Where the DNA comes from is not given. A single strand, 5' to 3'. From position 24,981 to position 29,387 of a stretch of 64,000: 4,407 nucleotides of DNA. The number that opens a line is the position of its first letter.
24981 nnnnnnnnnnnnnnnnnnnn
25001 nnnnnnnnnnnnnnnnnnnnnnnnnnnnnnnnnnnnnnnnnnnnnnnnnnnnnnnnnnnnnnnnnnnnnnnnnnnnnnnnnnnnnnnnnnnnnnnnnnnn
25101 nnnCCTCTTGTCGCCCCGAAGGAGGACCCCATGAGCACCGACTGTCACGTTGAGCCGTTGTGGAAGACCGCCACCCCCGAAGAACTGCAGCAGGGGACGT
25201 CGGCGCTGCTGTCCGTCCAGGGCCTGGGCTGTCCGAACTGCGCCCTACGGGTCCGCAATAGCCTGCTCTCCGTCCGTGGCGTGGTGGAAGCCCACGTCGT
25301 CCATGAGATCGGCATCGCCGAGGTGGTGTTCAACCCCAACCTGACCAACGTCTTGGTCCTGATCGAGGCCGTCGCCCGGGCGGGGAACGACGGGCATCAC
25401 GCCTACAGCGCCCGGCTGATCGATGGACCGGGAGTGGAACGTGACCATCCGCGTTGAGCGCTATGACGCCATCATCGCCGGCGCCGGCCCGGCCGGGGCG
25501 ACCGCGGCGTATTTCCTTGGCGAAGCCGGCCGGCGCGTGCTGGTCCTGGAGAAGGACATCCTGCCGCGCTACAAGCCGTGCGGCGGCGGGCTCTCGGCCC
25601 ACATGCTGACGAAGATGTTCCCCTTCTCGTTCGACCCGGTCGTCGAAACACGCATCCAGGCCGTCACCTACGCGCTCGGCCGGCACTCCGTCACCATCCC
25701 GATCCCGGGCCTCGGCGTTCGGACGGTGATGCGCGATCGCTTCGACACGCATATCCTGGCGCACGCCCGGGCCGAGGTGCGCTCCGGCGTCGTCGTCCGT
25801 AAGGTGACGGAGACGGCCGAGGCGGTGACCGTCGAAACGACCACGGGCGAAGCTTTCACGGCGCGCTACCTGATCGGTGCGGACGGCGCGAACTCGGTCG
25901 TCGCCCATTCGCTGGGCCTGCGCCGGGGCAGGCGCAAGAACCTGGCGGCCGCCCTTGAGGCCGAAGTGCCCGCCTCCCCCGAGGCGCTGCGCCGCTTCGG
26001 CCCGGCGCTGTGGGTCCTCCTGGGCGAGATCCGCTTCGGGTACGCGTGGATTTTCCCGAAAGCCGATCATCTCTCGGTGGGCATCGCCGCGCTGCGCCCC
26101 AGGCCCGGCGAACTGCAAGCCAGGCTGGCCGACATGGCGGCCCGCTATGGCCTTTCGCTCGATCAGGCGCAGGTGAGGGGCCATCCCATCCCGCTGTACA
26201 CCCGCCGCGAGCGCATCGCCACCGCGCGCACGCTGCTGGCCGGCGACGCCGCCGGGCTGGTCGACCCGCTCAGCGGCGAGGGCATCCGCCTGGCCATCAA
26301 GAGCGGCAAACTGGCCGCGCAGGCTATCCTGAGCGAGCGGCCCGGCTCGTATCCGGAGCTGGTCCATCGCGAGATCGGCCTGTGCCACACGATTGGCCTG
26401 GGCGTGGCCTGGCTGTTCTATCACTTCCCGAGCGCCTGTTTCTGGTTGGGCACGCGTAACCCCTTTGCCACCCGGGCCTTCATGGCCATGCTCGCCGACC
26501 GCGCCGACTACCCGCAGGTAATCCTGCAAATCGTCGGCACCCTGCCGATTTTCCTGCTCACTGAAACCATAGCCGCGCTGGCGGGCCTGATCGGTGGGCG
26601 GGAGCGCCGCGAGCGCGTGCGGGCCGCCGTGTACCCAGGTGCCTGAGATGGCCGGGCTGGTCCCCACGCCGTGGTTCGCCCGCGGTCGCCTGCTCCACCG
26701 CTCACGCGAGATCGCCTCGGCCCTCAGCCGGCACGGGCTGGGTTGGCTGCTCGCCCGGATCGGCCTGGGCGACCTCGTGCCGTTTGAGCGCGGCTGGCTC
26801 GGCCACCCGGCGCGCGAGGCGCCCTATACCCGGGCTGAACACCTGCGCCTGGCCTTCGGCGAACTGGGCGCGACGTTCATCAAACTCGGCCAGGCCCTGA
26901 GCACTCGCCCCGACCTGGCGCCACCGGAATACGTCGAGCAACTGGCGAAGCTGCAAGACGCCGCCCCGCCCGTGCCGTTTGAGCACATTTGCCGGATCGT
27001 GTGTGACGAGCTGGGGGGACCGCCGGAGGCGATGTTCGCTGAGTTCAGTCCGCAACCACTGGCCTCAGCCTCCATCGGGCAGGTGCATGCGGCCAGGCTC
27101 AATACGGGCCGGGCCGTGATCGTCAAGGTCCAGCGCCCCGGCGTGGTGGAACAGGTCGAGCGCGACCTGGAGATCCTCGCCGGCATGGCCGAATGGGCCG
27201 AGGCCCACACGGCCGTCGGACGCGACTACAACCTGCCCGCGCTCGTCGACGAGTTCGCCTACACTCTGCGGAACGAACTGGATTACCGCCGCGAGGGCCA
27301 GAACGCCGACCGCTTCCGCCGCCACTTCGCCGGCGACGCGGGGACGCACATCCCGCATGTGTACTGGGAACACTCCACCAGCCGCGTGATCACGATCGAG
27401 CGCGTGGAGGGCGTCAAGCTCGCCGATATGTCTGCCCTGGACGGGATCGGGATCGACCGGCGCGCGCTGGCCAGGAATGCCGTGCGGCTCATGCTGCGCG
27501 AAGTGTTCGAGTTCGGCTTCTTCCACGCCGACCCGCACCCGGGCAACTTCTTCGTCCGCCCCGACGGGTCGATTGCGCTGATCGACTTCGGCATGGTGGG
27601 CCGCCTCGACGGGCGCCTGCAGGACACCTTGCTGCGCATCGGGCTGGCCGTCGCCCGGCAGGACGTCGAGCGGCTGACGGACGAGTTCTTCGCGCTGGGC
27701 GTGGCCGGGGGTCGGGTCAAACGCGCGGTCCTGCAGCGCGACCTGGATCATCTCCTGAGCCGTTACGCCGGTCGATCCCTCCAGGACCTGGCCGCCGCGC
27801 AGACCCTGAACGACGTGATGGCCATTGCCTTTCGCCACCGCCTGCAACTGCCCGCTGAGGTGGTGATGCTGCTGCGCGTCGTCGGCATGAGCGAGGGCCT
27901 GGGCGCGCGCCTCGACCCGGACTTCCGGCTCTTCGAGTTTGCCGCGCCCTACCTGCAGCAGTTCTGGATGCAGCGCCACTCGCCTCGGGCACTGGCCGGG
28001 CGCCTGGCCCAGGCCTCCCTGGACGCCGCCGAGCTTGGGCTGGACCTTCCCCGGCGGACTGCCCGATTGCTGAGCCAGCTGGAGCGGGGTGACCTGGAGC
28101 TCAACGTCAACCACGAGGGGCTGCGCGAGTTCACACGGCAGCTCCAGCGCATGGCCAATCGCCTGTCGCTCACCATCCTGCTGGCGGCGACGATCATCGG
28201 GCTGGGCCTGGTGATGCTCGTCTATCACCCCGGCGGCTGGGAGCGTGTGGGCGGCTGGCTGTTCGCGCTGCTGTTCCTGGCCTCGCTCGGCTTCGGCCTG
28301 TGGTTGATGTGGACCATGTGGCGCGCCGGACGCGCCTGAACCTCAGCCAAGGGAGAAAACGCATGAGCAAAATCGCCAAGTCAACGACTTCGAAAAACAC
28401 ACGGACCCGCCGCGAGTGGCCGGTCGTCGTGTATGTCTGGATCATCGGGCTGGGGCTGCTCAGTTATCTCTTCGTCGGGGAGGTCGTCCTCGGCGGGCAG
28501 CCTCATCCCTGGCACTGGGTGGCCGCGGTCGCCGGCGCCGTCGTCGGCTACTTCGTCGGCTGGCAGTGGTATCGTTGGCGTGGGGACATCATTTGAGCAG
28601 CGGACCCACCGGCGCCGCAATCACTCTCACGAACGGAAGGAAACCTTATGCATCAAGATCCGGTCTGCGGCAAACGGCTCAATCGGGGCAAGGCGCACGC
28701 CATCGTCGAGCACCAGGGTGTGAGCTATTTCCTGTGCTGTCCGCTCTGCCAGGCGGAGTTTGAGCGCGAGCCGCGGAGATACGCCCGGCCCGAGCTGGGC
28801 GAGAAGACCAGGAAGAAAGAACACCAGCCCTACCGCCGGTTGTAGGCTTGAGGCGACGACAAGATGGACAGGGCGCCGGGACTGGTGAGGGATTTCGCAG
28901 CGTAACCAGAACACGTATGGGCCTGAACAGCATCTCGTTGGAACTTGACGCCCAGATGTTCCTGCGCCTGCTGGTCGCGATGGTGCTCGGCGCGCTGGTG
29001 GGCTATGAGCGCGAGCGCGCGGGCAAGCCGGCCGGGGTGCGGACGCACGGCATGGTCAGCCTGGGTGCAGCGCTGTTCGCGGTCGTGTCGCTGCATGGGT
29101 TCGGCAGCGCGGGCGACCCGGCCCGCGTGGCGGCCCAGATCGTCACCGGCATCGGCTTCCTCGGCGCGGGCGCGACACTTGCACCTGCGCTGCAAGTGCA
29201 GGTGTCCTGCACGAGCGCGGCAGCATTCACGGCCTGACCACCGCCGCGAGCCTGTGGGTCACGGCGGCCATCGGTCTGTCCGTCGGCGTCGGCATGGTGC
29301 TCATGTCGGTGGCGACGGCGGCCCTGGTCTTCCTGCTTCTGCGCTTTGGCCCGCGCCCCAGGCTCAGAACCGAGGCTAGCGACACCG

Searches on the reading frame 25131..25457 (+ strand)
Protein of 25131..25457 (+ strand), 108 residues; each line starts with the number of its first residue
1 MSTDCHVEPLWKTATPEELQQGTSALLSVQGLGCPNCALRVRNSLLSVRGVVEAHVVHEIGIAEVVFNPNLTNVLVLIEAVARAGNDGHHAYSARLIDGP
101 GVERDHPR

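Call 8: search_protein_families(library=pfam, proteins=[window:25131-25457:+])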
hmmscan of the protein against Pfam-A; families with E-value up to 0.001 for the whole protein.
window:25131-25457:+ (108 aa): 1 family
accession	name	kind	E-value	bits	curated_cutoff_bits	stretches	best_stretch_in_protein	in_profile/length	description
PF00403.32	HMA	-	6.3e-08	33.3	24.8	1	27-85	2-60/62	Heavy-metal-associated domain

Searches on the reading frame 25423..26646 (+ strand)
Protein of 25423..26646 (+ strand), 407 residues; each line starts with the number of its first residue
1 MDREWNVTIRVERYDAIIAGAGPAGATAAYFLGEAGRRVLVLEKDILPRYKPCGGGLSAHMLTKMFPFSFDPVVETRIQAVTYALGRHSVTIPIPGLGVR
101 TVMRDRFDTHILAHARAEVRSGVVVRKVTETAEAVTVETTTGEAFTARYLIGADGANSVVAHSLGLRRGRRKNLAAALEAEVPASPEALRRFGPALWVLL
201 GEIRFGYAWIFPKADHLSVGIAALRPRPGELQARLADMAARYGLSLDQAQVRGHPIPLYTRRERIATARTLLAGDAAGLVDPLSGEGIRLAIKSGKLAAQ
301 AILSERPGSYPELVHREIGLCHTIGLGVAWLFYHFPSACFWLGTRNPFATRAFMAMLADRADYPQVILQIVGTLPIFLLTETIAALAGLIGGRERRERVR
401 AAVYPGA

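Call 9: search_protein_families(library=pfam, proteins=[window:25423-26646:+], max_evalue=0.00001)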
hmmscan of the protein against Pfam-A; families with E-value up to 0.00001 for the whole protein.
window:25423-26646:+ (407 aa): 3 families
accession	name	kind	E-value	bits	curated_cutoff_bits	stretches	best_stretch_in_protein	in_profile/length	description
PF01494.25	FAD_binding_3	-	3.9e-19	69.5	22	1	118-294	116-310/349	FAD binding domain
PF01266.30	DAO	-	5.7e-06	26.5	27.9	0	15-46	1-33/353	FAD dependent oxidoreductase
PF13450.12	NAD_binding_8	-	9.9e-06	26.2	21.9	0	18-45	1-28/68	NAD(P)-binding Rossmann-like domain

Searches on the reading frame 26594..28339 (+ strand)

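Call 9: search_protein_families(library=pfam, proteins=[window:26594-28339:+], max_evalue=0.00001)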
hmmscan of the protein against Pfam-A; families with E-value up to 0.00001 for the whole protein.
window:26594-28339:+ (581 aa): 1 family
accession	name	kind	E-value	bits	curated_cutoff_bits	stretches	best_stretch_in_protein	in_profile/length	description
PF03109.22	ABC1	-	1.5e-79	267.1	22.9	1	119-362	1-241/244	ABC1 atypical kinase-like domain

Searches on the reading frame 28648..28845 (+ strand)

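Call 9: search_protein_families(library=pfam, proteins=[window:28648-28845:+], max_evalue=0.00001)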
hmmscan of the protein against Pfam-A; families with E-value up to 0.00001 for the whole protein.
window:28648-28845:+ (65 aa): 1 family
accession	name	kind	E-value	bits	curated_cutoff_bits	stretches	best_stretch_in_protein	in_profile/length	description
PF04945.19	YHS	-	3.7e-10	40.1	30.3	1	2-48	1-46/47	YHS domain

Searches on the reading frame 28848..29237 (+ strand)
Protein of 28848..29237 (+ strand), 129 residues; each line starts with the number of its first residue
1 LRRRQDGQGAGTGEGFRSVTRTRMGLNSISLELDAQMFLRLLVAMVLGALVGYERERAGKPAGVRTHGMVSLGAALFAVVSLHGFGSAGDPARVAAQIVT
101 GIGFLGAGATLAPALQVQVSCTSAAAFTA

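Call 9: search_protein_families(library=pfam, proteins=[window:28848-29237:+], max_evalue=0.00001)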
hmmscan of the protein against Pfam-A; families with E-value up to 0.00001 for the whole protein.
window:28848-29237:+ (129 aa): 1 family
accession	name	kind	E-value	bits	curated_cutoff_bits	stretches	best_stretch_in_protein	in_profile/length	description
PF02308.21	MgtC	-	1.7e-23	83.7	31.4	1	41-126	1-82/121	MgtC family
